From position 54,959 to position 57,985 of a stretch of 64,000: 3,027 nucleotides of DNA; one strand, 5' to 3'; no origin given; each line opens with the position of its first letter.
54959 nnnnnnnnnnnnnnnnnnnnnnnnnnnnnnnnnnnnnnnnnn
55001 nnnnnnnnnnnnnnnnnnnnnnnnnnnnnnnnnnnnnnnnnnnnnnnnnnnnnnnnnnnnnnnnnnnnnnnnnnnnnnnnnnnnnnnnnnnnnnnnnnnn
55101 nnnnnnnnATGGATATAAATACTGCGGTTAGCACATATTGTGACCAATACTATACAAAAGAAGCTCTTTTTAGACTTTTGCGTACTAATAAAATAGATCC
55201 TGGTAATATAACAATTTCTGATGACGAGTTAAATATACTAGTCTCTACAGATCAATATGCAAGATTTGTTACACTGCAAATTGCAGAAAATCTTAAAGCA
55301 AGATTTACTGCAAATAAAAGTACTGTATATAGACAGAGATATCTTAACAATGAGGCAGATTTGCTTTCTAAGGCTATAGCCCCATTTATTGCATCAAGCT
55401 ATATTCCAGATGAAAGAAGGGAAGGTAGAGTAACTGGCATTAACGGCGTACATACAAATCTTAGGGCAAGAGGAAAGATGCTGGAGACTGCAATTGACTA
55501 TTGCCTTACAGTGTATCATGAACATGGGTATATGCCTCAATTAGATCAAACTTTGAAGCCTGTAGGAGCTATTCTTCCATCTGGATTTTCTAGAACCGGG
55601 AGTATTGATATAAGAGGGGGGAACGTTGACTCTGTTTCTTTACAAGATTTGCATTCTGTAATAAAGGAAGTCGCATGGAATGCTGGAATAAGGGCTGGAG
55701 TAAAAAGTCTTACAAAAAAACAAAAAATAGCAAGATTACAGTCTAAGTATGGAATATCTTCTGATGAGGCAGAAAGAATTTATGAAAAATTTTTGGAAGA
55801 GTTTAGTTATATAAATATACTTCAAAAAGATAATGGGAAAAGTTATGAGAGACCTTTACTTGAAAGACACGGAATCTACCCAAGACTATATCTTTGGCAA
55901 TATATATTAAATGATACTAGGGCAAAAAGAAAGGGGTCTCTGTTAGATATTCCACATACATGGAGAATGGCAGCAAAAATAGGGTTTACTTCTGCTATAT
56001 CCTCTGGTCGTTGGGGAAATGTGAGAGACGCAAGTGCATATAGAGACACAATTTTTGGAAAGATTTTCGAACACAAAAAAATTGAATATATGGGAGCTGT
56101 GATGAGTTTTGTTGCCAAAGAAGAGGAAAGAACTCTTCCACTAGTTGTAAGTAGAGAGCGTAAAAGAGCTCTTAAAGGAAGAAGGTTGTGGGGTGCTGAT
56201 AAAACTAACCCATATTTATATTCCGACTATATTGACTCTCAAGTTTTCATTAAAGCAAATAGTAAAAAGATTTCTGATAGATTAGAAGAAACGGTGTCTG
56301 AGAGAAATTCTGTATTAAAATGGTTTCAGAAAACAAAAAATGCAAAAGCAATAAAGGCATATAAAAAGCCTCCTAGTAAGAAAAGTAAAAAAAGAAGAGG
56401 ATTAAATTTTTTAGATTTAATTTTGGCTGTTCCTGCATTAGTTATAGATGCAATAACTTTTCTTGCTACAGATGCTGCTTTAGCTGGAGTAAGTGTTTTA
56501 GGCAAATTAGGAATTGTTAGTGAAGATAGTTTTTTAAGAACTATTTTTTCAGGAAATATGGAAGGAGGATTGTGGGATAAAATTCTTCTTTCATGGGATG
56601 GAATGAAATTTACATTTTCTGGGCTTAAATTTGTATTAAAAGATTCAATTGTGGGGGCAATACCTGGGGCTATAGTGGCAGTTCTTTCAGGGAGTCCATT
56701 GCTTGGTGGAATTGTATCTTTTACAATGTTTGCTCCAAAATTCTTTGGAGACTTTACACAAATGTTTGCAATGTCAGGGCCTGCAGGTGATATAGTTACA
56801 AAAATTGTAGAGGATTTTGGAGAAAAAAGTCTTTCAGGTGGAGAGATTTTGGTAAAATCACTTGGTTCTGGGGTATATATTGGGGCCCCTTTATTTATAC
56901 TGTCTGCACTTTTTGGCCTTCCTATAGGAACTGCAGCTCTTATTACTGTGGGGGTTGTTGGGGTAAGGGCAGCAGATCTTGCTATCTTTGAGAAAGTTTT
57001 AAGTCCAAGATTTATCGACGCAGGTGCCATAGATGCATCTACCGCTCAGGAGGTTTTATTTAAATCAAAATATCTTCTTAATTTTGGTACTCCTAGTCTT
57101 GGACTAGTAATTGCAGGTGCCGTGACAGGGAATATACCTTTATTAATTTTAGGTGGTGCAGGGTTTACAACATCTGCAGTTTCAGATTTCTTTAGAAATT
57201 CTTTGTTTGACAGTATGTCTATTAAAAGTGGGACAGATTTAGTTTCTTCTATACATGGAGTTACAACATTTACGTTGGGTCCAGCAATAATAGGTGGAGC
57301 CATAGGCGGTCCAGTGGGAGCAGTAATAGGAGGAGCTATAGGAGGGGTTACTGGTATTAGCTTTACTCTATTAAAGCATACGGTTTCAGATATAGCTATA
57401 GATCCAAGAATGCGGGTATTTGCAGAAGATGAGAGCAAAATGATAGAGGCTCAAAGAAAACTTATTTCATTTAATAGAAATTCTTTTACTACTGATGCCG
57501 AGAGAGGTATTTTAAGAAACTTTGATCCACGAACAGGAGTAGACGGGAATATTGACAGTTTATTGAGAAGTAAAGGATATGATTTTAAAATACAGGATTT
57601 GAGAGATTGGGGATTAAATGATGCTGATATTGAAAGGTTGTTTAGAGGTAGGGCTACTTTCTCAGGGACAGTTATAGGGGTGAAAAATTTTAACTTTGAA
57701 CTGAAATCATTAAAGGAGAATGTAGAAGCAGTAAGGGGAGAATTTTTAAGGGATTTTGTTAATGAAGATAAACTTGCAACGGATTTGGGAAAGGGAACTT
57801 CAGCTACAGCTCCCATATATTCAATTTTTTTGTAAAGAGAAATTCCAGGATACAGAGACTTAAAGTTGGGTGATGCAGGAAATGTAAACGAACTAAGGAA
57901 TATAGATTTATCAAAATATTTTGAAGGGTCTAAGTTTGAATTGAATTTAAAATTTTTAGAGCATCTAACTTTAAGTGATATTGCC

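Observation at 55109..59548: Two giant glycine-zipper membrane proteins with no evident family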

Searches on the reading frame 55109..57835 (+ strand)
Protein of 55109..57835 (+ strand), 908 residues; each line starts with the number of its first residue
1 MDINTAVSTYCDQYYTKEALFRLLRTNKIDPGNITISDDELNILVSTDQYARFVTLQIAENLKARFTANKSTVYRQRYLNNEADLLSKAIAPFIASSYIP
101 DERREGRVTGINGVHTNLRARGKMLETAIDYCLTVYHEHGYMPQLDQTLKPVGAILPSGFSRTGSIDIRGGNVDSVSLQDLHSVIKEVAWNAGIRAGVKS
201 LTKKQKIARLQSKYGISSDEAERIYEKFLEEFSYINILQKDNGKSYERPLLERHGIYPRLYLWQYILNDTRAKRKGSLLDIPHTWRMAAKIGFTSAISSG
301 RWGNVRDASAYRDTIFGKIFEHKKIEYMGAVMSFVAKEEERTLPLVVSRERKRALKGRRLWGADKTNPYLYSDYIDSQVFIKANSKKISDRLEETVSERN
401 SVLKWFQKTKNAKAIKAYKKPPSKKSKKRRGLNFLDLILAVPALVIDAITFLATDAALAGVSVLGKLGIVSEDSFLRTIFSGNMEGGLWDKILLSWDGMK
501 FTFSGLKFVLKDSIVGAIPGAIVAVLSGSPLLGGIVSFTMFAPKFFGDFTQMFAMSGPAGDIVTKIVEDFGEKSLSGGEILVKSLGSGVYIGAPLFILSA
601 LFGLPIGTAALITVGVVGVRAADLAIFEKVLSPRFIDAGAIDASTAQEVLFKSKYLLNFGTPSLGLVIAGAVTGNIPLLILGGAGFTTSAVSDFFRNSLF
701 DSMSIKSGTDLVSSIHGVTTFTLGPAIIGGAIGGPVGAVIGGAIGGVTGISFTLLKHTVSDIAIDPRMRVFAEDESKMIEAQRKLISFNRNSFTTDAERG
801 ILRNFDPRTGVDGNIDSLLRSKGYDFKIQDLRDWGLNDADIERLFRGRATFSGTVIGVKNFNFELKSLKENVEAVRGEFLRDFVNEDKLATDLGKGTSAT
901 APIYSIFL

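Call 4: search_protein_families(library=pfam, proteins=[window:55109-57835:+], max_evalue=1)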
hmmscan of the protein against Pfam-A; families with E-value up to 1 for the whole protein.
window:55109-57835:+ (908 aa): 3 families
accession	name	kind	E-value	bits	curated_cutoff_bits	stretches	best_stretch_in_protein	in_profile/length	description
PF20721.2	C19orf12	-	0.00018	21.8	30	1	722-751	49-78/163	C19orf12-like protein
PF17753.7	Ig_mannosidase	-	0.014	15.5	22.6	1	35-69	9-44/81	Ig-fold domain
PF02382.20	RTX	-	0.12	12.4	26.8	1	702-777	70-145/311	N-terminal domain in RTX protein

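Call 6: search_protein_families(library=phrogs, proteins=[window:55109-57835:+], max_evalue=0.1)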
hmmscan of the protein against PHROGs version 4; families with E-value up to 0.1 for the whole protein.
window:55109-57835:+ (908 aa): 2 families
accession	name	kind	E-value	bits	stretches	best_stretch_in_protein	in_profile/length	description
phrog_4431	-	unknown function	0.0099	16.9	1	716-749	98-131/184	-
phrog_22557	-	unknown function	0.043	14.9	0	724-750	24-50/136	-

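Call 7: find_homologous_proteins(query=window:55109-57835:+)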
Query window:55109-57835:+ (908 aa): 4 proteins with E <= 0.001 among 8000 candidates.
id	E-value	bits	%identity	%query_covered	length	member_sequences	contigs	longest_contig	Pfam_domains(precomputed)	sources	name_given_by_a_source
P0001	0.0e+0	2016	100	100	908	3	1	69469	-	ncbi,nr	ncbi:hypothetical protein M1145_02720 [Patescibacteria group bacterium]|nr:hypothetical protein [Pat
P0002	0.0e+0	1044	56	98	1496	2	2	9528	-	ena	-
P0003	6.0e-252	857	53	80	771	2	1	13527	-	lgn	-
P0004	2.1e-72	263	29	96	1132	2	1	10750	-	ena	-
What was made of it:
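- Four hits among 5.8 billion sequences (call 7).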

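Call 15: find_encoding_contigs(protein=P0002, flank=10000)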
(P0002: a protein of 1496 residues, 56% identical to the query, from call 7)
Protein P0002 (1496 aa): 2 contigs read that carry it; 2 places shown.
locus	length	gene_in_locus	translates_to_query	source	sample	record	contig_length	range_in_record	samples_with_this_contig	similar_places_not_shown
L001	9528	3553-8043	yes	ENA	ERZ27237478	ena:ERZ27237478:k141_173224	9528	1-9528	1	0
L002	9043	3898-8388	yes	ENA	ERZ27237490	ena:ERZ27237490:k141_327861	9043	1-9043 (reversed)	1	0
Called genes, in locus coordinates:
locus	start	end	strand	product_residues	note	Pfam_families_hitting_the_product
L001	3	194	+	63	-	?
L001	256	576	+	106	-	PF00085:Thioredoxin, PF14595:Thioredoxin_9 (weak), PF13098:Thioredoxin_2, PF13905:Thioredoxin_8 (faint)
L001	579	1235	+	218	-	PF01746:tRNA_m1G_MT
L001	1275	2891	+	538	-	-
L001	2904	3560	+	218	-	-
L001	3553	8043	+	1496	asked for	-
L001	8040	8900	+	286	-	-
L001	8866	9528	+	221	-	?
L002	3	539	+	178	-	PF07963:N_methyl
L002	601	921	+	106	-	PF00085:Thioredoxin, PF14595:Thioredoxin_9 (weak), PF13098:Thioredoxin_2, PF13905:Thioredoxin_8 (faint)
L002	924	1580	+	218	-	PF01746:tRNA_m1G_MT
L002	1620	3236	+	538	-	-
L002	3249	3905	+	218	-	-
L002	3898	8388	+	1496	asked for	-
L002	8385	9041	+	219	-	?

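Call 16: find_encoding_contigs(protein=P0004, flank=10000)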
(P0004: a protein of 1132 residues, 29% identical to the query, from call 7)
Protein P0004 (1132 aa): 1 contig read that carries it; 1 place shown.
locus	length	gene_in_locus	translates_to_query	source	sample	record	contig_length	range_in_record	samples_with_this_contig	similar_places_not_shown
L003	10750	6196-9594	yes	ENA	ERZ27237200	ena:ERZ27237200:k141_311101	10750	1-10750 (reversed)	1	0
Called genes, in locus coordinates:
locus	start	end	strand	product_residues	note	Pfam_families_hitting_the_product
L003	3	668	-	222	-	?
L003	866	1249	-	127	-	PF11638:DnaA_N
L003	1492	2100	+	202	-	PF07963:N_methyl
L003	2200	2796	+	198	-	PF07963:N_methyl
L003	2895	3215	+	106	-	PF00085:Thioredoxin, PF14595:Thioredoxin_9 (weak), PF13098:Thioredoxin_2 (weak)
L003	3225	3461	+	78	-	PF01746:tRNA_m1G_MT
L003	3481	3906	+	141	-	PF01746:tRNA_m1G_MT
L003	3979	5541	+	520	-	-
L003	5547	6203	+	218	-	-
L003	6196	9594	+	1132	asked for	-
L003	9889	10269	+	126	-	-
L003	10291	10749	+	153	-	?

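Call 22: find_related_loci(query=A1, collection=genome_contigs, flank=10000)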
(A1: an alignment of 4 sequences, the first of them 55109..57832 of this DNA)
Query A1 (908 aa) in genome_contigs; peptide patterns used: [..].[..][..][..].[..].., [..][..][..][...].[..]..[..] (x = any residue, [..] = any of these).
60 stretches matched a pattern, but none encodes a relative of the query by tblastn (E <= 1e-3).

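Call 23: find_related_loci(query=A1, collection=metagenome_contigs, flank=10000)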
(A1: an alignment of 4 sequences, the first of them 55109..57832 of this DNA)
Query A1 (908 aa) in metagenome_contigs; peptide patterns used: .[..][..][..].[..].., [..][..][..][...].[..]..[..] (x = any residue, [..] = any of these).
94 stretches matched a pattern, but none encodes a relative of the query by tblastn (E <= 1e-3).
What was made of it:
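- None in the GTDB species representatives or the JGI metagenomes (calls 22, 23).
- Tried and rejected: Scans of GTDB species genomes and JGI metagenomes with the family alignment found nothing (calls 22, 23).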

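Call 35: search_protein_families(library=ncbifam, proteins=[window:55109-57835:+], max_evalue=0.1)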
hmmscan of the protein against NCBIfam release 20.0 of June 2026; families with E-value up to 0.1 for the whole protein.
window:55109-57835:+ (908 aa): 2 families
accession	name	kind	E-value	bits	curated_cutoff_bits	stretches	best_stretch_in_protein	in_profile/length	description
TIGR03789.1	pdsO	hypoth_equivalog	7.4e-05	22.5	152.2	1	726-752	51-77/243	sortase-associated OmpA-like protein PdsO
NF033515.1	lipo_6_6_Borrel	equivalog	0.0058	16.8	35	1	370-428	5-60/60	Lp6.6 family lipoprotein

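Call 36: search_protein_representatives(alignment_id=A2)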
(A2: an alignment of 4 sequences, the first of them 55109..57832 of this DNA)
Query: 4 sequences, 894 profile positions. Proteins with E-value up to 0.001 (for the whole library): 14; up to 1e-10: 10; up to 1e-30: 10. The best 14 are listed.
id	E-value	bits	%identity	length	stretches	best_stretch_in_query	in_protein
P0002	0.0e+00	1524.5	-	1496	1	1-890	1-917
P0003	0.0e+00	1332.6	-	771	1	7-761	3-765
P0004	0.0e+00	1293.7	-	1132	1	1-894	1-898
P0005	9.6e-182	622.9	-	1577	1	1-885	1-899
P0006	6.2e-154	530.9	-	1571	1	1-890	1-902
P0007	2.2e-106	373.5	-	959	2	250-782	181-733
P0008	4.2e-102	359.3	-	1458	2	250-792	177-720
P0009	2.9e-97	343.3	-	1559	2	252-778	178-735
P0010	1.2e-57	212.3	-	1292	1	422-781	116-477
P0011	1.5e-36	142.4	-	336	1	2-308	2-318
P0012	7.3e-07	44.2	-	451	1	670-812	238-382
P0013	1.7e-04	36.4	-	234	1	719-834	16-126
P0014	4.3e-04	35.0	-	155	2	727-777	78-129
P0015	9.9e-04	33.8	-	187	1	698-814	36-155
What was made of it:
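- Ten true hits among 1.84 billion representatives (call 36).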

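Call 43: find_encoding_contigs(protein=P0005, flank=10000, max_places=3)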
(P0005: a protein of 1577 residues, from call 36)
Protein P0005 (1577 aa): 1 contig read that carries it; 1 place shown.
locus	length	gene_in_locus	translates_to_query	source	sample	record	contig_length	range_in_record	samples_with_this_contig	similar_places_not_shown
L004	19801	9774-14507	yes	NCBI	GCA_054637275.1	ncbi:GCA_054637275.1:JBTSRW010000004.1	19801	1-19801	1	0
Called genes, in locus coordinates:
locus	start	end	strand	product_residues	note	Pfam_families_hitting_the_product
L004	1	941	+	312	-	PF00953:Glycos_transf_4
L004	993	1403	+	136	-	-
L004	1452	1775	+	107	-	-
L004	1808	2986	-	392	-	PF00712:DNA_pol3_beta, PF02767:DNA_pol3_beta_2, PF02768:DNA_pol3_beta_3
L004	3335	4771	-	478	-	PF11638:DnaA_N, PF00308:Bac_DnaA, PF01695:IstB_IS21, PF00004:AAA (weak), PF08299:Bac_DnaA_C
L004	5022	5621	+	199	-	PF07963:N_methyl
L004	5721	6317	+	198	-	PF07963:N_methyl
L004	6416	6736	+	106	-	PF00085:Thioredoxin, PF14595:Thioredoxin_9 (weak), PF13098:Thioredoxin_2 (weak)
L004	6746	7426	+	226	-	PF01746:tRNA_m1G_MT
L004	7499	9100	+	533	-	-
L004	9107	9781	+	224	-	-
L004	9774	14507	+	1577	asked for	-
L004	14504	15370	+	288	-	-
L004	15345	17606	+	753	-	PF05257:CHAP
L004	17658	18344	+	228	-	-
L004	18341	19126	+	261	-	-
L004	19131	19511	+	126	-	-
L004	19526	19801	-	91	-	PF14693:Ribosomal_TL5_C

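Call 44: find_encoding_contigs(protein=P0009, flank=10000, max_places=3)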
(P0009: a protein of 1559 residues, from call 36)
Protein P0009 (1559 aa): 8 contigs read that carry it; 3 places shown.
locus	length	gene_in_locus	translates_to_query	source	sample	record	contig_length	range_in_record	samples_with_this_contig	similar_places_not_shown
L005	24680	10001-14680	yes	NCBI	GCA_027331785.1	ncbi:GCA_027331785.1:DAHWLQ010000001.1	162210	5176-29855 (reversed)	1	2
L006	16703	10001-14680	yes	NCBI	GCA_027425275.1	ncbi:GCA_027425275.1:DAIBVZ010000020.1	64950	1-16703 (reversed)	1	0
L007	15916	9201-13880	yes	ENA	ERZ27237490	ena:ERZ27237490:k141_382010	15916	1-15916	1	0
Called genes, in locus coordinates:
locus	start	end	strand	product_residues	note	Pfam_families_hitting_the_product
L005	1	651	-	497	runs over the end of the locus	PF01609:DDE_Tnp_1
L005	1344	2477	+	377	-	PF13173:AAA_14, PF13635:DUF4143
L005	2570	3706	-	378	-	PF00712:DNA_pol3_beta, PF02767:DNA_pol3_beta_2, PF02768:DNA_pol3_beta_3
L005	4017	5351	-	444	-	PF11638:DnaA_N, PF00910:RNA_helicase (faint), PF00308:Bac_DnaA, PF01695:IstB_IS21 (weak), PF00004:AAA, PF13401:AAA_22 (faint), PF08299:Bac_DnaA_C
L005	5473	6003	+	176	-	-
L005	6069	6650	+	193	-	PF07963:N_methyl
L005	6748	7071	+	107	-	PF00085:Thioredoxin, PF00578:AhpC-TSA (weak), PF14595:Thioredoxin_9 (weak), PF13899:Thioredoxin_7 (weak), PF13098:Thioredoxin_2, PF13905:Thioredoxin_8 (faint)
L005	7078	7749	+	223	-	PF01746:tRNA_m1G_MT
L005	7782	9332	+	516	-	-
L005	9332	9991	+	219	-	-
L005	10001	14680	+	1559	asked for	-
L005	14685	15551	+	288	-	-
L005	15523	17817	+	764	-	PF00877:NLPC_P60 (weak)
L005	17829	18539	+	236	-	-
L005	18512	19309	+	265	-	-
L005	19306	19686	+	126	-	-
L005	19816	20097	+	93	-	PF18765:Polbeta (weak), PF01909:NTP_transf_2 (weak)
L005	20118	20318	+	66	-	PF08780:NTase_sub_bind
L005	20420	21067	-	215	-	PF01386:Ribosomal_L25p, PF14693:Ribosomal_TL5_C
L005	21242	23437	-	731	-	PF00133:tRNA-synt_1, PF09334:tRNA-synt_1g (weak), PF08264:Anticodon_1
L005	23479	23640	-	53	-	-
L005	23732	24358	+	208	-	-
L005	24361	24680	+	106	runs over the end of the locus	-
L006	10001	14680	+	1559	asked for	-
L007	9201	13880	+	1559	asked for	-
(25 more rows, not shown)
